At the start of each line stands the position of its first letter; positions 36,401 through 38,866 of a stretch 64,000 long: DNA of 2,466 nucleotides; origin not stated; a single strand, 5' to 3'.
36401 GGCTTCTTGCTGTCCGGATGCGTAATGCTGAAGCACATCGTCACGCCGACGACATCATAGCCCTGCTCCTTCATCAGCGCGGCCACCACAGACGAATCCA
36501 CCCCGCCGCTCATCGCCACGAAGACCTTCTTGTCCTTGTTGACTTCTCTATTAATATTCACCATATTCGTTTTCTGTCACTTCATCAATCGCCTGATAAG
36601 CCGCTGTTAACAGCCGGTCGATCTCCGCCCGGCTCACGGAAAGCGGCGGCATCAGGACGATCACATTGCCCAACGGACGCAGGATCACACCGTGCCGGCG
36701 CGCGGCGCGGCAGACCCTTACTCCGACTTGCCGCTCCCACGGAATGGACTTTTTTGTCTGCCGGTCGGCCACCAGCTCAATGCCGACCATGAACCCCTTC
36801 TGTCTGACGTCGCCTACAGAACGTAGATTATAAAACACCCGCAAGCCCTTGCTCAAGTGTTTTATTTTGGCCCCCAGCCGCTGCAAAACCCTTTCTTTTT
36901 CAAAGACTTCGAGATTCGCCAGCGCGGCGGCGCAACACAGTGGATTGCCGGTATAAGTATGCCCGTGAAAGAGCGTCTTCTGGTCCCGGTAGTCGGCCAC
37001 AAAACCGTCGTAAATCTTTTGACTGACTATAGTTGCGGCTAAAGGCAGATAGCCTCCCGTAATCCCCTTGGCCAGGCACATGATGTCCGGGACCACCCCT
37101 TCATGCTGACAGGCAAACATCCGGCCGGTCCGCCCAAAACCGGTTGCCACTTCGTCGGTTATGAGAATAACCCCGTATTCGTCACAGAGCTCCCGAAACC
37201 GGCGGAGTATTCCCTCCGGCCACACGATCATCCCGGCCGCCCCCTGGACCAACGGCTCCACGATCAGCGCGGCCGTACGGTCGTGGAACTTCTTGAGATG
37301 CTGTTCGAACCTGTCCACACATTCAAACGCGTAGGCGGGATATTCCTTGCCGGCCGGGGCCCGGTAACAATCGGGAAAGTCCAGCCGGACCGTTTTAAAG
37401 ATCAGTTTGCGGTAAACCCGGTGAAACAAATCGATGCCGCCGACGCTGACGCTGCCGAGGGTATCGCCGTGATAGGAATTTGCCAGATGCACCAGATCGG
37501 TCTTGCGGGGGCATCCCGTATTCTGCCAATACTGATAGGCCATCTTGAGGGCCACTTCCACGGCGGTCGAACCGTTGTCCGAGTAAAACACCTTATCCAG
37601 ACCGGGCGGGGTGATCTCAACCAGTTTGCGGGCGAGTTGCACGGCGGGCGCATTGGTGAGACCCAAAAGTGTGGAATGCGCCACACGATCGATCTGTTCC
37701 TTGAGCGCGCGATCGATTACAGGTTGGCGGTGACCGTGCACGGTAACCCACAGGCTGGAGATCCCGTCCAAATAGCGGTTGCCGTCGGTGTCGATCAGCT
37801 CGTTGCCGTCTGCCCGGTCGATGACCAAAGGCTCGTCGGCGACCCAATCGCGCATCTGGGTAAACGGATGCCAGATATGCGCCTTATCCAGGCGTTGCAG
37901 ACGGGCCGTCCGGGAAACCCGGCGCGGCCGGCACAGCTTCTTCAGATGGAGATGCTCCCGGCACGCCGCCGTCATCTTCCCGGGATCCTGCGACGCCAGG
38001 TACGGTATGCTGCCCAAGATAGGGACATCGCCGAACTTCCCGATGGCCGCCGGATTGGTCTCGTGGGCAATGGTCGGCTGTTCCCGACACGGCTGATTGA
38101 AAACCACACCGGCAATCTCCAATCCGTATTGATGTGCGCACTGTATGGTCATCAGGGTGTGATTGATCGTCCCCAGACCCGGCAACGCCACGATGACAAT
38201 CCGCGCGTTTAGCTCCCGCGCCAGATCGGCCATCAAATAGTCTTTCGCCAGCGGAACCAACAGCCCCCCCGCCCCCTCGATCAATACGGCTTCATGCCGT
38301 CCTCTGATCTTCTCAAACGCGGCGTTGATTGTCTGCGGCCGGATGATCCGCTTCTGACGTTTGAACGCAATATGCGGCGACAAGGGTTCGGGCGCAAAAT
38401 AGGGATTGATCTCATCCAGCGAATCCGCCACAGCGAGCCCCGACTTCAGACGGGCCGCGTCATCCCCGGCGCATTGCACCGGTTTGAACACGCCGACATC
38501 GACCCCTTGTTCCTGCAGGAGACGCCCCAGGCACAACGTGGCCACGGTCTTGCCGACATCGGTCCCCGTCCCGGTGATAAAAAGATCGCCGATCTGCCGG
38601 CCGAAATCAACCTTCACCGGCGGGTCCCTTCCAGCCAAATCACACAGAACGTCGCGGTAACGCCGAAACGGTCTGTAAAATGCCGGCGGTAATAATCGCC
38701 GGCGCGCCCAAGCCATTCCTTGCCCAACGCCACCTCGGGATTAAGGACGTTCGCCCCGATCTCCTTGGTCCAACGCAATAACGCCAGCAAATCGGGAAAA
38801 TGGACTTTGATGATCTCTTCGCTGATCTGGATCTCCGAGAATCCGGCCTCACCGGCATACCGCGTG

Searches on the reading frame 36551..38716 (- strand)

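Call 71: search_protein_families(library=pfam, proteins=[window:36551-38716:-], max_evalue=0.00001)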
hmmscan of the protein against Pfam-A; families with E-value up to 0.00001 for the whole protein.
window:36551-38716:- (721 aa): 3 families
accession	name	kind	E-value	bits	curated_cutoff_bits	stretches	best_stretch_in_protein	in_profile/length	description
PF00202.27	Aminotran_3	-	2.1e-107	359.7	30.5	1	295-709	9-402/403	Aminotransferase class-III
PF13500.12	AAA_26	-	8.5e-49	166.5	27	1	45-242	3-193/198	AAA domain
PF01656.29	CbiA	-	1.6e-07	31.8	25.4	1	46-240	2-112/125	CobQ/CobB/MinD/ParA nucleotide binding domain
